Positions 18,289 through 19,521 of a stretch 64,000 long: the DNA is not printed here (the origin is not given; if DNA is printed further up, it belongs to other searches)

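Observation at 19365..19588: Orphan promoter-to-terminator unit (about 190 nt) antisense to both neighbours: candidate structured sRNA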

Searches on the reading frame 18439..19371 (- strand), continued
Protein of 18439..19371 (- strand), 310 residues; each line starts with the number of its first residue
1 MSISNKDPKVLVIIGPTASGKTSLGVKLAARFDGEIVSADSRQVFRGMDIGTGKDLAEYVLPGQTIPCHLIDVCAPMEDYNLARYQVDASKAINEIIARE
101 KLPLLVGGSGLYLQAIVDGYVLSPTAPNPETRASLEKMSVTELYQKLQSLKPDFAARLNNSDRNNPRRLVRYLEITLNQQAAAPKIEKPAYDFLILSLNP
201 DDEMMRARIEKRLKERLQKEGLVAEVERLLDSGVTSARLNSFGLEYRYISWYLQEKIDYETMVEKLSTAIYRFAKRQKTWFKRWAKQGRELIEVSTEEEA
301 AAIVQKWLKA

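Call 51: find_encoding_contigs(protein=P0012, flank=1500, max_places=3)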
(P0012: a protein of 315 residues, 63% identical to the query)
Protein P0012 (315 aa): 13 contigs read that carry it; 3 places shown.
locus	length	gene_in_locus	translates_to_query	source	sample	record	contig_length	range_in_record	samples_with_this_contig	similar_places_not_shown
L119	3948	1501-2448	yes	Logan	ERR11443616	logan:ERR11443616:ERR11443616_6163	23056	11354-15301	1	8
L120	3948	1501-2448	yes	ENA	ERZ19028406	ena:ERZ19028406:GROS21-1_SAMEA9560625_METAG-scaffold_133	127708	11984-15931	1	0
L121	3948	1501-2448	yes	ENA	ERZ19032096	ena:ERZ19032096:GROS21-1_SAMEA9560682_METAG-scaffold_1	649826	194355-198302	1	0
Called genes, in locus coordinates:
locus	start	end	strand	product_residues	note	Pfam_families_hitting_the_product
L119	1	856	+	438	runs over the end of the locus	PF00919:UPF0004, PF04055:Radical_SAM, PF01938:TRAM (weak)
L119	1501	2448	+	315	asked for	PF01745:IPT (weak), PF01715:IPPT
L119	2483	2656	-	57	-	-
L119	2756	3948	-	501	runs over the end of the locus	PF02934:GatB_N, PF02637:GatB_Yqey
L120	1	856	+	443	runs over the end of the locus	-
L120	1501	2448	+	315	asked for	PF01745:IPT (weak), PF01715:IPPT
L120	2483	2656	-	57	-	-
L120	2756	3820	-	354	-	PF02934:GatB_N, PF02637:GatB_Yqey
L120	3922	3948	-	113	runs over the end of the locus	-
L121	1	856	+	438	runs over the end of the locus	PF00919:UPF0004, PF04055:Radical_SAM, PF01938:TRAM (weak)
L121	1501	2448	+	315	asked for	PF01745:IPT (weak), PF01715:IPPT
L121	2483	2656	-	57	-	-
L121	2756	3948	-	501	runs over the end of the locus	PF02934:GatB_N, PF02637:GatB_Yqey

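Call 52: find_encoding_contigs(protein=P0013, flank=1500, max_places=2)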
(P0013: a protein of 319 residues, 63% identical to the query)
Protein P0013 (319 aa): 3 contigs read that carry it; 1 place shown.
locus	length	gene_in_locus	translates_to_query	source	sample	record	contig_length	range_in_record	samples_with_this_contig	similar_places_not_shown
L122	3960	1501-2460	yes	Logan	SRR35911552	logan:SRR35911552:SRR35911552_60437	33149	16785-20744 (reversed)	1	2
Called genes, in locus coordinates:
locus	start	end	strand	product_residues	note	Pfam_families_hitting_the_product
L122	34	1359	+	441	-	PF00919:UPF0004, PF04055:Radical_SAM, PF01938:TRAM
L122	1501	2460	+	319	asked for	PF20720:nSTAND3 (faint), PF01745:IPT (weak), PF01715:IPPT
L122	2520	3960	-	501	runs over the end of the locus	PF02934:GatB_N, PF02637:GatB_Yqey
